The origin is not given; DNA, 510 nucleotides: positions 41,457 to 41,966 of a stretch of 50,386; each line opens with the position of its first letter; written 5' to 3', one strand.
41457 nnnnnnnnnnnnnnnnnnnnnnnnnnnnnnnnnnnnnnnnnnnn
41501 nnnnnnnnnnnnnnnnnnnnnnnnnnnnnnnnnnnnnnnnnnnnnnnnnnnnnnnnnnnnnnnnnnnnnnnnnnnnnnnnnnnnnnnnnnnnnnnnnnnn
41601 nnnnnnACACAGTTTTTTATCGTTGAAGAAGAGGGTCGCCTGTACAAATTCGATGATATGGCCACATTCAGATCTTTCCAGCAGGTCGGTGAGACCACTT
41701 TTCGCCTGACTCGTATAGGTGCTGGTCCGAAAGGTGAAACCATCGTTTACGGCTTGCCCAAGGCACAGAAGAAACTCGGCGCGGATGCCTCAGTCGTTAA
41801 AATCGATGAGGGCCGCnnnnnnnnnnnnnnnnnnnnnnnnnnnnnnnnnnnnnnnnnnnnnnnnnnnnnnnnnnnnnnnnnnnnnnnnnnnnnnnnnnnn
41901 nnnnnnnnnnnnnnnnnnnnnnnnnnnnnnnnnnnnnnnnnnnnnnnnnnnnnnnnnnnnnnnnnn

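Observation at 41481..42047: Lipoprotein made of two gapless repeats with an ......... motif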

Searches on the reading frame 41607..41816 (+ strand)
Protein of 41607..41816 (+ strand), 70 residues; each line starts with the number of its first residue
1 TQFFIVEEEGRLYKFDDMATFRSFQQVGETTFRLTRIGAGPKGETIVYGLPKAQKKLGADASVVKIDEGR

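Call 79: predict_structure(alignment_id=A4)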
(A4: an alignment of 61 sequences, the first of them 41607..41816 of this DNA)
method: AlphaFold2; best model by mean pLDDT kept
length: 70 residues; sequences in the alignment: 61
mean_pLDDT: 94.9   pTM: 0.83
mean pLDDT of the five models: 94.9, 93.4, 92.5, 92.4, 91.6
residues with pLDDT >= 90: 65; 70-90: 4; 50-70: 1; < 50: 0
segments of 3 or more residues with pLDDT < 50: none
pLDDT, mean of each block of 10 residues (from residue 1): 92 96 94 96 97 95 95
secondary structure, 60 per line:
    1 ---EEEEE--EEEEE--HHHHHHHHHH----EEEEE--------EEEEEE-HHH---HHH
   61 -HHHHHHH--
elements in order: E4-8 E11-15 H18-27 E32-36 E45-50 H62-68

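Call 81: fold_search(model_id=the predicted structure, library=pdb)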
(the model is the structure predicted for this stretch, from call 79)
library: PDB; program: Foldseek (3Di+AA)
matches with E <= 10: 80; with E <= 0.001: 0
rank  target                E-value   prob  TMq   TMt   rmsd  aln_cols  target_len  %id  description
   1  9g42_A                1.6e+00  0.03  0.20  0.02  11.8        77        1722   14  Mouse Teneurin2 dimer variant A0B0 (released 2026-01-21)
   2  9g41_A                1.7e+00  0.04  0.23  0.02  11.2        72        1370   14  Mouse Teneurin2 dimer variant A0B1 (released 2026-01-21)
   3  5cb5_O                2.5e+00  0.02  0.19  0.12   7.6        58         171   16  Structural Insights into the Mechanism of Escherichia coli Ymdb (released 2015-11-04)
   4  4fo1_A                2.7e+00  0.07  0.33  0.16  11.1        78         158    8  Crystal structure of lincosamide antibiotic adenylyltransferase LnuA, apo (released 2012-07-04)
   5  8qy7                  2.9e+00  0.03  0.28  0.04  13.9        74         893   15  Zorya anti-bacteriophage defense system ZorD apo form (released 2024-11-06)
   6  4rt5_A                3.1e+00  0.08  0.29  0.21   7.9        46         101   13  The crystal structure of a glyoxalase/bleomycin resistance protein/dioxygenase protein from planctomyces limnophilus d (released 2014-12-03)
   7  5cb5_J                3.1e+00  0.04  0.21  0.09   6.1        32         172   22  Structural Insights into the Mechanism of Escherichia coli Ymdb (released 2015-11-04)
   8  5cb5_A                3.1e+00  0.04  0.21  0.09   6.1        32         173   22  Structural Insights into the Mechanism of Escherichia coli Ymdb (released 2015-11-04)
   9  1kmy                  3.1e+00  0.02  0.18  0.07  11.5        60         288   12  Crystal Structure of 2,3-dihydroxybiphenyl 1,2-dioxygenase Complexed with 2,3-dihydroxybiphenyl under Anaerobic Conditio (released 2002-02-20)
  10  5cb5_D                3.3e+00  0.04  0.21  0.10   6.1        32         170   22  Structural Insights into the Mechanism of Escherichia coli Ymdb (released 2015-11-04)
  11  5cms_G                3.3e+00  0.02  0.19  0.12   7.6        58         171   16  Structural Insights into the Mechanism of Escherichia coli Ymdb (released 2015-11-04)
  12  1npb_B                3.5e+00  0.05  0.30  0.17   9.8        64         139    9  Crystal structure of the fosfomycin resistance protein from transposon Tn2921 (released 2004-03-02)
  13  7ny6                  3.5e+00  0.02  0.22  0.09  13.1        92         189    8  Crystal structure of the Capsaspora owczarzaki macroH2A macrodomain (released 2021-11-24)
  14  1han                  3.5e+00  0.02  0.18  0.06  11.7        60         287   13  CRYSTAL STRUCTURE OF THE BIPHENYL-CLEAVING EXTRADIOL DIOXYGENASE FROM A PCB-DEGRADING PSEUDOMONAD (released 1995-11-14)
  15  6fb3_A                3.5e+00  0.01  0.17  0.02   9.5        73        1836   12  Teneurin 2 Partial Extracellular Domain (released 2018-03-28)
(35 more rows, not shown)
